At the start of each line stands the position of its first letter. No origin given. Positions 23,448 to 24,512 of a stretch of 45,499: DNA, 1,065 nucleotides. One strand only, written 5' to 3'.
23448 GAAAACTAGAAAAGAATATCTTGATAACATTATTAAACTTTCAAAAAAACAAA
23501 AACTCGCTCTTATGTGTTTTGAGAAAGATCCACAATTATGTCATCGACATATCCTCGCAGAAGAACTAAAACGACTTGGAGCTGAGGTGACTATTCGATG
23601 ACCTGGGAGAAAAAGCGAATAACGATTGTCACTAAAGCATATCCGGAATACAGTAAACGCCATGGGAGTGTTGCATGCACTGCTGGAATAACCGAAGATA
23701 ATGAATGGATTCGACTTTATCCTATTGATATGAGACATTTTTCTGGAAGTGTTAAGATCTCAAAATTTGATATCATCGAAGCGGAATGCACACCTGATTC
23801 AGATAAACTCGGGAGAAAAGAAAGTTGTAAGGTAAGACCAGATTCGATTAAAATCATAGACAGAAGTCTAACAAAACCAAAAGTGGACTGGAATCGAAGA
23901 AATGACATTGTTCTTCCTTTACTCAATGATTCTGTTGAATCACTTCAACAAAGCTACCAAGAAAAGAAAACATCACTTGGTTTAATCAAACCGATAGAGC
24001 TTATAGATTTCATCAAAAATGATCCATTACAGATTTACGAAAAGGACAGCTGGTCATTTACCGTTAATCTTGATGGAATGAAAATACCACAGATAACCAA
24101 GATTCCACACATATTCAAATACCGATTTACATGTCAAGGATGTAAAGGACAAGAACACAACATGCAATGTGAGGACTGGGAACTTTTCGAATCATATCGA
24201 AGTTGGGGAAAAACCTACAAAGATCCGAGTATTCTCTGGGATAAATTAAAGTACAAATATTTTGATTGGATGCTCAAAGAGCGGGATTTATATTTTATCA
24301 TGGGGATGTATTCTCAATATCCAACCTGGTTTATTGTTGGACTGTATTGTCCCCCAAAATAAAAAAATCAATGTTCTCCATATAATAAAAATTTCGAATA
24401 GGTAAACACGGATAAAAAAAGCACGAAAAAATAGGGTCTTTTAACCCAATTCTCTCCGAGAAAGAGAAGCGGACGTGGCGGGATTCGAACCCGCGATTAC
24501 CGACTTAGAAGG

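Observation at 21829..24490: Integrase-less 2.6-kb islet at tRNA-Arg(TCT), bounded by a tRNA-3'-end direct repeat with attP-like inverted repeats inside both ends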

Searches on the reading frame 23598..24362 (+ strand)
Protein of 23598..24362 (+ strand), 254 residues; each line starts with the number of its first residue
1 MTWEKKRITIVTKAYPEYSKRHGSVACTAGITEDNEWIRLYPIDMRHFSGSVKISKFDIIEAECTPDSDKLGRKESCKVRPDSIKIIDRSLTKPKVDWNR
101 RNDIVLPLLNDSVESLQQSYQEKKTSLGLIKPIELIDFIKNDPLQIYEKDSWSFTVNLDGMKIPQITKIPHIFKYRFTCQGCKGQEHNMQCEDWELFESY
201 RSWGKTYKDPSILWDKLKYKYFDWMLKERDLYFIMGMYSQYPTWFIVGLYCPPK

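Call 7: search_protein_families(library=pfam, proteins=[window:23598-24362:+], max_evalue=0.01)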
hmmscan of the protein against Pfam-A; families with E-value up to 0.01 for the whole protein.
window:23598-24362:+ (254 aa): 0 families

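Call 8: search_protein_families(library=padloc, proteins=[window:23598-24362:+], max_evalue=0.01)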
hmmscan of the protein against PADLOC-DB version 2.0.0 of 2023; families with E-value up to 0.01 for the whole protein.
window:23598-24362:+ (254 aa): 3 families
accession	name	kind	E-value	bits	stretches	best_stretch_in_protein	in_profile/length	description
PDLC04508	PDC-M19B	-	9.8e-54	180.6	1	4-254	2-262/269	-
PDLC04507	PDC-M19B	-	2e-38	130.3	1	2-253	2-240/252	-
PDLC04506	PDC-M19B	-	6.9e-20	69.5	1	6-148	10-161/236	-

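Call 9: search_protein_families(library=phrogs, proteins=[window:23598-24362:+], max_evalue=0.01)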
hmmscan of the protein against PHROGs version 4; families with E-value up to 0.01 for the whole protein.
window:23598-24362:+ (254 aa): 1 family
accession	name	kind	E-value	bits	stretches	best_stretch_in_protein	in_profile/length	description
phrog_25907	-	unknown function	1.5e-43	150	1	2-247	7-260/279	-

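Call 11: find_encoding_contigs(protein=window:23598-24362:+, flank=10000, max_places=10)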
Protein window:23598-24362:+ (254 aa): 10 contigs read that carry it; 8 places shown.
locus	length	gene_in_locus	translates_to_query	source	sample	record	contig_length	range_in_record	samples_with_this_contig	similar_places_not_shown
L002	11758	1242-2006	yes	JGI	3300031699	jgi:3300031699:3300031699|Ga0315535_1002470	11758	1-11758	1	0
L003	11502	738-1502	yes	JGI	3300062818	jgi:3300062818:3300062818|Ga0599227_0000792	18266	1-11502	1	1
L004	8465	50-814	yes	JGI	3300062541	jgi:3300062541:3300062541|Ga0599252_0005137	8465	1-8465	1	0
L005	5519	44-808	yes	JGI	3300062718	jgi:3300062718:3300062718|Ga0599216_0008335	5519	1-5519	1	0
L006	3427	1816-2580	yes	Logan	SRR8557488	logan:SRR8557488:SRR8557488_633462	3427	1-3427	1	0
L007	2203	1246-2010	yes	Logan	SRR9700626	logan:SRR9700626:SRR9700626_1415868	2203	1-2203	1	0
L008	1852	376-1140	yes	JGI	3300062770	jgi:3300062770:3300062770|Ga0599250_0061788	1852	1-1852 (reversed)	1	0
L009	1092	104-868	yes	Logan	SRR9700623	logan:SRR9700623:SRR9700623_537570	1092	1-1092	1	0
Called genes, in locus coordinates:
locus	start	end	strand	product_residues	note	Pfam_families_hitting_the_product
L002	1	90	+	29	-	?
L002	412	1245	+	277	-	PF04343:DUF488, PF22751:DUF488-N3a (weak)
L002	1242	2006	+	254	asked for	-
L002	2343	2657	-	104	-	PF00338:Ribosomal_S10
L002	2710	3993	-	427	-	PF00009:GTP_EFTU, PF01926:MMR_HSR1 (faint), PF03144:GTP_EFTU_D2, PF03143:GTP_EFTU_D3, PF22594:GTP-eEF1A_C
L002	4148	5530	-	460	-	PF02878:PGM_PMM_I, PF02879:PGM_PMM_II, PF02880:PGM_PMM_III, PF00408:PGM_PMM_IV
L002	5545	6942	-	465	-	PF02878:PGM_PMM_I, PF02879:PGM_PMM_II, PF02880:PGM_PMM_III, PF00408:PGM_PMM_IV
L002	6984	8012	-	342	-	PF00483:NTP_transferase, PF12804:NTP_transf_3, PF07959:Fucose_pyrophosphorylase (weak), PF24894:Hexapep_GlmU, PF25084:LbH_EIF2B, PF25087:GMPPB_C, PF00132:Hexapep (faint), PF25084:LbH_EIF2B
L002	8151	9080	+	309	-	PF00656:Peptidase_C14 (weak)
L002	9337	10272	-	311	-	PF01145:Band_7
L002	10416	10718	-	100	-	-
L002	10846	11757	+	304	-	?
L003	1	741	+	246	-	?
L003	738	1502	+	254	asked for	-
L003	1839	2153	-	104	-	PF00338:Ribosomal_S10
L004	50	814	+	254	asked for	-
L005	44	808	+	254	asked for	-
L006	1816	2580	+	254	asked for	-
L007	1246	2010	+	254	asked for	-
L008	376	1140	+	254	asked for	-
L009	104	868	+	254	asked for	-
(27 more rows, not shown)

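Call 51: search_solved_structures(query=window:23598-24362:+, max_evalue=1)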
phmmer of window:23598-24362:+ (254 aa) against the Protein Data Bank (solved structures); distinct sequences matched with E-value up to 1: 0.

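Call 74: find_homologous_proteins(query=window:23598-24362:+, max_evalue=0.00001)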
Query window:23598-24362:+ (254 aa): 260 proteins with E <= 0.00001 among 331 candidates; the best 120 are listed.
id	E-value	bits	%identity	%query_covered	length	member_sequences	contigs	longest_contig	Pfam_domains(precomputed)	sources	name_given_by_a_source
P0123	6.8e-160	548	91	100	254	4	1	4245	-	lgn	-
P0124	6.0e-153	526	86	100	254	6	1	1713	-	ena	-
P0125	4.3e-139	480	80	100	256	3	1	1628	-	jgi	-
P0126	1.5e-133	462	76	100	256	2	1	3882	-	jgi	jgi:hypothetical protein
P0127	1.5e-132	459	77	100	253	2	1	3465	-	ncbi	-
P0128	2.2e-130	452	75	100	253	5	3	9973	-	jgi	-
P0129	2.8e-130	451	75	100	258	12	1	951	-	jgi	jgi:hypothetical protein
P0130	2.8e-130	451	74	100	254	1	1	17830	PF22557.3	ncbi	-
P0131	1.9e-128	445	72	100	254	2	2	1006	-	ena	-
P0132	7.5e-128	443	71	100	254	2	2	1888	-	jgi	jgi:hypothetical protein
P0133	2.8e-127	441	72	100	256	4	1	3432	-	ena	-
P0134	8.4e-127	440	72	100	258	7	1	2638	-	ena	-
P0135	1.0e-126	440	72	100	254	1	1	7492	-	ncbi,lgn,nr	ncbi:MAG: hypothetical protein Q7J68_07050 [Thermoplasmata archaeon]|nr:hypothetical protein [Thermo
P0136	1.1e-126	440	72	100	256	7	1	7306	-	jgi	jgi:hypothetical protein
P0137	1.1e-126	439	72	100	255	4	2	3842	-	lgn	-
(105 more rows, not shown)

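Call 79: search_protein_families(library=pfam, proteins=[window:23598-24362:+], max_evalue=5)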
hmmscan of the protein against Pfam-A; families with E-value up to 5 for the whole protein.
window:23598-24362:+ (254 aa): 0 families

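Call 80: predict_structure(alignment_id=A1)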
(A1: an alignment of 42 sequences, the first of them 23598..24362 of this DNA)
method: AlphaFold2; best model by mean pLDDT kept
length: 254 residues; sequences in the alignment: 42
mean_pLDDT: 90.4   pTM: 0.88
mean pLDDT of the five models: 90.4, 89.4, 88.5, 88.4, 88.2
residues with pLDDT >= 90: 179; 70-90: 60; 50-70: 13; < 50: 2
segments of 3 or more residues with pLDDT < 50: none
pLDDT, mean of each block of 10 residues (from residue 1): 93 80 88 97 88 93 93 93 95 96 98 95 96 96 77 69 68 94 92 91 89 97 96 92 93 96
secondary structure, 60 per line:
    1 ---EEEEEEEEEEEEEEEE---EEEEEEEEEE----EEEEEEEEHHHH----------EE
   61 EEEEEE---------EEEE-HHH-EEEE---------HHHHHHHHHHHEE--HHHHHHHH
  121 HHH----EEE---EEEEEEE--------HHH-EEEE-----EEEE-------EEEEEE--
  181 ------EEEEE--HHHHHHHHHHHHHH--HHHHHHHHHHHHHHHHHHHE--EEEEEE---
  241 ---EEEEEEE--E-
elements in order: E4-19 E23-32 E37-44 H45-48 E59-66 E76-79 E85-88 H98-108 H113-123 E128-130 E134-140 E153-156 E162-165 E173-178 E187-191 H194-207 H210-228 E232-237 E244-250

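Call 82: fold_search(model_id=the predicted structure, library=pdb)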
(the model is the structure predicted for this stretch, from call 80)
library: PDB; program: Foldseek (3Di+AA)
matches with E <= 10: 763; with E <= 0.001: 4
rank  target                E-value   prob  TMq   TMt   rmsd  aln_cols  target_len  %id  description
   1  3u58_C                2.3e-04  1.00  0.26  0.30  15.0       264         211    9  Crystal Structure of the Tetrahymena telomerase processivity factor Teb1 AB (released 2011-12-28)
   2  8oej_A                5.3e-04  0.91  0.23  0.21  15.4       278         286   10  Extended RPA-DNA nucleoprotein filament (released 2023-05-10)
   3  5z7d_A                9.3e-04  0.99  0.33  0.24   9.6       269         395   10  p204HINab-dsDNA complex structure (released 2019-01-30)
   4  8oej_D                9.3e-04  0.89  0.23  0.21  17.3       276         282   10  Extended RPA-DNA nucleoprotein filament (released 2023-05-10)
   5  2oq0_B                1.4e-03  1.00  0.32  0.39   9.6       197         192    6  Crystal Structure of the First HIN-200 Domain of Interferon-Inducible Protein 16 (released 2007-02-27)
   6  5yzw_B                1.4e-03  0.99  0.33  0.41   9.5       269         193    9  Crystal structure of p204 HINb domain (released 2018-12-19)
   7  6oe9                  1.4e-03  0.99  0.29  0.34  10.0       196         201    8  Crystal structure of p204 HIN1 domain (released 2019-07-10)
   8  5z7d_B                1.6e-03  0.99  0.33  0.24   9.3       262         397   10  p204HINab-dsDNA complex structure (released 2019-01-30)
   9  8idx_A                1.6e-03  0.97  0.31  0.38  11.6       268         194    9  Structure of p205 HIN (released 2024-02-14)
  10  5yzp                  2.8e-03  0.94  0.29  0.36  13.7       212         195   11  Crystal structure of p204 HINa domain (released 2018-12-19)
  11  8c5z_A                3.0e-03  0.75  0.25  0.20  14.9       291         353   10  RPA tetrameric supercomplex with AROD-OB-1 (released 2023-05-10)
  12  3b6y_A                3.1e-03  0.98  0.30  0.38   9.0       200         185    8  Crystal Structure of the Second HIN-200 Domain of Interferon-Inducible Protein 16 (released 2007-11-13)
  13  2oq0_A                3.1e-03  0.92  0.29  0.36  10.6       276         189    8  Crystal Structure of the First HIN-200 Domain of Interferon-Inducible Protein 16 (released 2007-02-27)
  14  3rnu_A                3.3e-03  0.99  0.31  0.37  10.0       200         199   10  Structural Basis of Cytosolic DNA Sensing by Innate Immune Receptors (released 2012-04-25)
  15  6w6w_A                5.2e-03  0.89  0.31  0.13  11.3       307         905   11  Cryo-EM structure of CST bound to telomeric single-stranded DNA (released 2020-06-03)
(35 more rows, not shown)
